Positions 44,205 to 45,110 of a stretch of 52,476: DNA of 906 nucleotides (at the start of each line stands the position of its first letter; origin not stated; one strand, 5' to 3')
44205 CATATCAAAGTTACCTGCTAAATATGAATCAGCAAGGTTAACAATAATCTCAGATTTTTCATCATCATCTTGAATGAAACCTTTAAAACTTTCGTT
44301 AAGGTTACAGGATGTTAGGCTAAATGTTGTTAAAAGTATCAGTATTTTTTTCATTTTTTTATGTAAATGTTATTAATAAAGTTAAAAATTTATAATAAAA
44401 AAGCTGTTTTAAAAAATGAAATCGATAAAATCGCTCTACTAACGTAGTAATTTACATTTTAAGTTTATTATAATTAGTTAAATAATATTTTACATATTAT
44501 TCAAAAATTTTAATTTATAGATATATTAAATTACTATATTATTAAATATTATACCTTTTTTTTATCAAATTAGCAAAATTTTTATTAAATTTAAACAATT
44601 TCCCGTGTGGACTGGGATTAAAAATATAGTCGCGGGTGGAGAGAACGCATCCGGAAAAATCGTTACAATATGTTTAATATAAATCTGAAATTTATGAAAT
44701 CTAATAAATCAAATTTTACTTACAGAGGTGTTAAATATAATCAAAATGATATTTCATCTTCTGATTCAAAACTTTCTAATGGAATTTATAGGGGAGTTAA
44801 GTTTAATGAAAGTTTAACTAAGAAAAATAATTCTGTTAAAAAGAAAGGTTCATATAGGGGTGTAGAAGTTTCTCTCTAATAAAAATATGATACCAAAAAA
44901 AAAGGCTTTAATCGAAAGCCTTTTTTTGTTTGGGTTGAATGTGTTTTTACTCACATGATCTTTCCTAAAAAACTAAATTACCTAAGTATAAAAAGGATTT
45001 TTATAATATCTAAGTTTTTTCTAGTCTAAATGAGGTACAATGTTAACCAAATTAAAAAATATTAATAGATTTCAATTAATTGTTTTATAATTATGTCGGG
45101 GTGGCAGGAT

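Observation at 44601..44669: Isolated G+C-rich element with two mutually exclusive hairpins in the leader of the YRGV mini-ORF: candidate RNA switch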

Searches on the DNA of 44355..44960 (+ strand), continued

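Call 66: search_with_rna_model(model_id=R1, sources=[L038, L039, L040, L041, L042, L043, L044, L045, L046, L047, L048, L049, L050, L051, L052, L054, L055, L056, L057, L058, L059, L060, L061, L062, L063, L065, L066, L067, L068, L069, L070, L071, L072, L073, L074, L075, L076, L077, L078, L079, L080, L081, L082, L083, L084, L085, L086, L087, L088, L089, L090, L091, L092, L093, L094, L095, L096, L097, L098, L099, L100, L101, L102, L103, L104, L105, L106, L107, L108, L109, L110, L111, L112, L113, L114, L115, L116, L117, L118, L119, L120, L122, L123, L124, L125, L126, L127, L128, L129, L130, L131, L132, L133, L134, L135, L136, L137, L138, L139, L140], max_evalue=0.1)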
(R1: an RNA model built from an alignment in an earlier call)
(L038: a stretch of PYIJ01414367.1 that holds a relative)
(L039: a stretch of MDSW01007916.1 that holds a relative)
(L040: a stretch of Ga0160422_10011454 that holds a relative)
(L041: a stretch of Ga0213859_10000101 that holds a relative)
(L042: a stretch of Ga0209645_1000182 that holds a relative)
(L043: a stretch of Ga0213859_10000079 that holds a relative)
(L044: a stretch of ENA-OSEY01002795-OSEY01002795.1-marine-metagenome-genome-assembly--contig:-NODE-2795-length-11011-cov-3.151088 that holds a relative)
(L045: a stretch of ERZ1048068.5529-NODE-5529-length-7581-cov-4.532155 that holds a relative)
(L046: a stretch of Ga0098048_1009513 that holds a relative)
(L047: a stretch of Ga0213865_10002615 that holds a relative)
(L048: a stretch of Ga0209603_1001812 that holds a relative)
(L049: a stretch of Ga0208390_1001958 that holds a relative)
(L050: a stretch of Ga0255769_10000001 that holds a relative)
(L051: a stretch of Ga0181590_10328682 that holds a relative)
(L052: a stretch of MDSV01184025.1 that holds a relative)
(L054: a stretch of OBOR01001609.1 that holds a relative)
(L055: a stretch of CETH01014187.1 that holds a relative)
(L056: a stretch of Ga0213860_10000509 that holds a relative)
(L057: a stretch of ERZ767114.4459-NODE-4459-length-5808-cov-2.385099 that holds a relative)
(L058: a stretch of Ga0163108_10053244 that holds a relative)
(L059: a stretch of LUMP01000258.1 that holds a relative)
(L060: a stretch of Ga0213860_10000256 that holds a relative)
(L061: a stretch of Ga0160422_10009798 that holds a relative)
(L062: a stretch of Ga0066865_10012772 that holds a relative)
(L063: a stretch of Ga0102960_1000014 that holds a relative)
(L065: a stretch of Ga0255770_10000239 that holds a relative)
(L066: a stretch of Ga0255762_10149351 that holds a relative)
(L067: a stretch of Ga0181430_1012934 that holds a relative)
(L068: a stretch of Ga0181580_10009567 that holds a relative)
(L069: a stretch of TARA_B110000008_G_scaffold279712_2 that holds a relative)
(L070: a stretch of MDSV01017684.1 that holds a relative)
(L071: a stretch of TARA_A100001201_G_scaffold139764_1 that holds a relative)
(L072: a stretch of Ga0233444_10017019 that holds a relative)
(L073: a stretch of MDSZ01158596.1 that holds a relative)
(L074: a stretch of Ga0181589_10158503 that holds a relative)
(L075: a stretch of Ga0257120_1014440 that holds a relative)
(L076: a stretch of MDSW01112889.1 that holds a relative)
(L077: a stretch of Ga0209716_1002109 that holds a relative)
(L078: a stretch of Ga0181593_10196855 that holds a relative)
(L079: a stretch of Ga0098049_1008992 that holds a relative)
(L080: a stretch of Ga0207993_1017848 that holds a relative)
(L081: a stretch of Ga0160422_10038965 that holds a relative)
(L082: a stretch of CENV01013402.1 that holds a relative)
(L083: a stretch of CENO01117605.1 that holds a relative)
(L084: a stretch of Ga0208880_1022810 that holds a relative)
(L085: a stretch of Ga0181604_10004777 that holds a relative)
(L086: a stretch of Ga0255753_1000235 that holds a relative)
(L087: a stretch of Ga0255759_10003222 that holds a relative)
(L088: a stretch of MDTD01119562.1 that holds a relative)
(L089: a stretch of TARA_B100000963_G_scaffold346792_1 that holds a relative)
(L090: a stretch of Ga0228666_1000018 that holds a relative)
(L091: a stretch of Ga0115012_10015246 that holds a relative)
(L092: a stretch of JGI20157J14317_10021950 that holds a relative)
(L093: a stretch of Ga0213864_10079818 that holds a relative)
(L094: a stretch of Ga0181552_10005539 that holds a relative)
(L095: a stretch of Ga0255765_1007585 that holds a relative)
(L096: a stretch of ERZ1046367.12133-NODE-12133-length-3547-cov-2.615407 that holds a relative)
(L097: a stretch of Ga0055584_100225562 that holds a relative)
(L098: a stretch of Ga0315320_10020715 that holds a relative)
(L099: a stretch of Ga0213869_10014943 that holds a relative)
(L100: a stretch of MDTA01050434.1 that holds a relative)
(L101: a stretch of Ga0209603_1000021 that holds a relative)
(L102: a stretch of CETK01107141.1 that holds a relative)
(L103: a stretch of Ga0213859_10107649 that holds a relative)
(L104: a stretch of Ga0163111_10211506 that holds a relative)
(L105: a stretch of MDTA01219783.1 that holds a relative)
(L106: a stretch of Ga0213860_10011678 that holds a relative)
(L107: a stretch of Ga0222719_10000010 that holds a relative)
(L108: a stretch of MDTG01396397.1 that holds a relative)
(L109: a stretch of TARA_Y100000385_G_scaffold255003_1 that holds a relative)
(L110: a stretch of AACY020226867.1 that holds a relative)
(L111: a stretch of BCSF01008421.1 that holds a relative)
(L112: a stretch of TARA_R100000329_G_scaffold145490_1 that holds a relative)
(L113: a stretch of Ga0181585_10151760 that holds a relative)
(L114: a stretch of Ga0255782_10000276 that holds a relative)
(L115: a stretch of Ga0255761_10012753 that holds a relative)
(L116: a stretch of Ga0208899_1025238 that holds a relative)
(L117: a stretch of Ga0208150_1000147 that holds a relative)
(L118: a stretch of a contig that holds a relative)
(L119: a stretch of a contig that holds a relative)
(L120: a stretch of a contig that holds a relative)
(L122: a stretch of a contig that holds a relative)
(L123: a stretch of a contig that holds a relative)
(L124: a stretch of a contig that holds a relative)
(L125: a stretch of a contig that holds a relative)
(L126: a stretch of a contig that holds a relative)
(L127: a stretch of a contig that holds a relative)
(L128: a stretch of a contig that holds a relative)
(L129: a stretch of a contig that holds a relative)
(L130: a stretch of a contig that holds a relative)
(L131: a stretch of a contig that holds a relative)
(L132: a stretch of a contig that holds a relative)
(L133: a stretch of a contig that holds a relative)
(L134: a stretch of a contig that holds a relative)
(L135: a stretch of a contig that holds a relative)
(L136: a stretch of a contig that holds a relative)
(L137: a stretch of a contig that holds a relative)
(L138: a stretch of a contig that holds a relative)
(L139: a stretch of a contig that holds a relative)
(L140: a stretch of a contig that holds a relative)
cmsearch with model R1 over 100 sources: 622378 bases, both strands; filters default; matches with E-value up to 0.1: 100.
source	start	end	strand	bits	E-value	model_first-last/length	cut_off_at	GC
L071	1572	1669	+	111.2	2.8e-22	1-98/98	no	0.37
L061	4104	4201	-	109.4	7.5e-22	1-98/98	no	0.36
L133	2249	2346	-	108.7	1.1e-21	1-98/98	no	0.36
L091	443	540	+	108.4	1.3e-21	1-98/98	no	0.38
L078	216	313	+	107.8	1.8e-21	1-98/98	no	0.44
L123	1153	1250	-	107.7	1.9e-21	1-98/98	no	0.36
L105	605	702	+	107.2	2.4e-21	1-98/98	no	0.35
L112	908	1004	-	107.1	2.5e-21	1-98/98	no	0.36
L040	450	547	-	106.9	2.7e-21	1-98/98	no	0.35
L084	467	564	-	106.8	2.9e-21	1-98/98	no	0.41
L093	537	634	+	106.8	2.9e-21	1-98/98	no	0.41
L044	1902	1999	+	106.6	3.2e-21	1-98/98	no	0.37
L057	1908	2005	-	106.3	3.9e-21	1-98/98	no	0.4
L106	694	791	-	106.1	4.4e-21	1-98/98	no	0.42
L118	7013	7109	-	105.9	4.7e-21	1-98/98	no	0.39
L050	11277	11374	+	105.8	4.9e-21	1-98/98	no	0.44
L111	625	722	+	105.8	5e-21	1-98/98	no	0.41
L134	2011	2107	-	105.7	5.3e-21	1-98/98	no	0.39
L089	2090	2187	-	105.6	5.6e-21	1-98/98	no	0.35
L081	2489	2584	-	105.3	6.7e-21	1-98/98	no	0.34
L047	7562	7659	+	105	7.6e-21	1-98/98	no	0.43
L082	1991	2088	+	105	7.8e-21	1-98/98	no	0.35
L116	82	179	-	104.8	8.4e-21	1-98/98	no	0.4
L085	7022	7118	+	104.8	8.5e-21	1-98/98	no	0.4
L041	6005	6102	-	104.7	9.1e-21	1-98/98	no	0.43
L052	2292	2388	+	104.7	9.3e-21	1-98/98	no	0.38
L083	4748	4844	-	104.7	9.3e-21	1-98/98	no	0.38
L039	2227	2322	+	104.5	1e-20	1-98/98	no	0.35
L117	7756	7853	+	104.2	1.2e-20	1-98/98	no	0.43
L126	7108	7204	-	104.1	1.2e-20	1-98/98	no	0.4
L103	1004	1101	-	104.1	1.2e-20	1-98/98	no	0.46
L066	1094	1191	-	104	1.3e-20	1-98/98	no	0.42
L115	2136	2233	+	104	1.3e-20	1-98/98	no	0.42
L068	3008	3105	+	104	1.3e-20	1-98/98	no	0.43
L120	1231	1328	-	103.9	1.4e-20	1-98/98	no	0.42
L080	1949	2044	+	103.9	1.4e-20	1-98/98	no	0.35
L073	1546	1643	-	103.5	1.8e-20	1-98/98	no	0.39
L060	2196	2293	+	103.4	1.9e-20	1-98/98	no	0.44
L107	3626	3723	+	103.4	1.9e-20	1-98/98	no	0.44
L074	459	556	-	103.2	2.1e-20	1-98/98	no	0.43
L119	1421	1518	-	103.1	2.2e-20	1-98/98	no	0.45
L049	904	1002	+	102.7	2.7e-20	1-98/98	no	0.36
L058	1770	1868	+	102.6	2.9e-20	1-98/98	no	0.4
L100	4255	4351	+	102.5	3e-20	1-98/98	no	0.32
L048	532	629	+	102.3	3.2e-20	1-98/98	no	0.41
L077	11515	11612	+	102.3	3.2e-20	1-98/98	no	0.41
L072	1979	2076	-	102.3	3.3e-20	1-98/98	no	0.41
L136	2312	2409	+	102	3.9e-20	1-98/98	no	0.45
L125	105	202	-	102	3.9e-20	1-98/98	no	0.44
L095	4627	4724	+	101.9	4e-20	1-98/98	no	0.46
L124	1998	2095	+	101.9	4e-20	1-98/98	no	0.46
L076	341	439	+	101.8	4.2e-20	1-98/98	no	0.38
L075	2357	2454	+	101.8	4.3e-20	1-98/98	no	0.41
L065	9258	9355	-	101.2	5.9e-20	1-98/98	no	0.46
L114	655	752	+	101.2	5.9e-20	1-98/98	no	0.46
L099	1569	1666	-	100.7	7.7e-20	1-98/98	no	0.47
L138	437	533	-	100.5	8.5e-20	1-98/98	no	0.43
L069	3268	3366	-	100.5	8.7e-20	1-98/98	no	0.41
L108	887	983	+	99.7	1.3e-19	1-98/98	no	0.32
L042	5839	5937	-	98.8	2.1e-19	1-98/98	no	0.4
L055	5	102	+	98.6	2.4e-19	1-98/98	no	0.4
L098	38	136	+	98.5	2.5e-19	1-98/98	no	0.34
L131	3125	3222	+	98.5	2.5e-19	1-98/98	no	0.43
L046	3081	3177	-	98.4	2.6e-19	1-98/98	no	0.45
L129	1800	1897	+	98.4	2.7e-19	1-98/98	no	0.41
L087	3647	3743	-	98.2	3e-19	1-98/98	no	0.43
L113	1487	1583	-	98.2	3e-19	1-98/98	no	0.43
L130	9125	9221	+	98.2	3e-19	1-98/98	no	0.43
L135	888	984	+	98.2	3e-19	1-98/98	no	0.43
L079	3012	3108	-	97.3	4.7e-19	1-98/98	no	0.44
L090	9794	9891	+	97.3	4.9e-19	1-98/98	no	0.4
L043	8462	8561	-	97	5.6e-19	1-98/98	no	0.43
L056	5779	5878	+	97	5.6e-19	1-98/98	no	0.43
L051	1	94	+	97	5.6e-19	5-98/98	5'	0.4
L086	3798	3896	-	96.3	8.1e-19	1-98/98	no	0.35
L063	9847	9945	-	93.8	3.2e-18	1-98/98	no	0.33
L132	391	489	+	93.8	3.2e-18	1-98/98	no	0.33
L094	8056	8154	-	93.6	3.5e-18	1-98/98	no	0.38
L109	1157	1255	-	93.6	3.5e-18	1-98/98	no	0.36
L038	1791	1889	-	92.9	5e-18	1-98/98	no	0.34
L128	336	432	+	92.7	5.7e-18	1-98/98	no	0.37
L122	468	564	+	91.3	1.2e-17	1-98/98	no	0.36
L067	829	925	+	91.1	1.4e-17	1-98/98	no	0.44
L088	2888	2984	+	90.5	1.8e-17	1-98/98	no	0.37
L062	1778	1874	+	90.4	1.9e-17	1-98/98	no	0.38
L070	5774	5871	-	90.3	2e-17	1-98/98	no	0.45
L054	1284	1380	+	89.9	2.5e-17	1-98/98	no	0.45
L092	733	829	-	89.8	2.7e-17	1-98/98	no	0.45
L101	646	742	+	89.8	2.7e-17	1-98/98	no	0.45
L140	12122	12218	+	89.8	2.7e-17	1-98/98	no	0.45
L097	1695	1791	-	89.5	3.2e-17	1-98/98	no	0.38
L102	12963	13059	-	89.2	3.7e-17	1-98/98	no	0.35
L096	581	677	+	88.6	5.1e-17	1-98/98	no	0.39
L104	708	805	-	87.7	8.1e-17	1-98/98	no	0.46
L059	3633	3730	-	86.3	1.7e-16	1-98/98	no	0.48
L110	953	1050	-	86.3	1.7e-16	1-98/98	no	0.48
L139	276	372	-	86.2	1.9e-16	1-98/98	no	0.33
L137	1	86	-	85.4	2.8e-16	1-85/98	3'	0.42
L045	1235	1332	+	82.3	1.5e-15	1-98/98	no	0.36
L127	125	224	-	80.1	4.8e-15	1-98/98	no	0.38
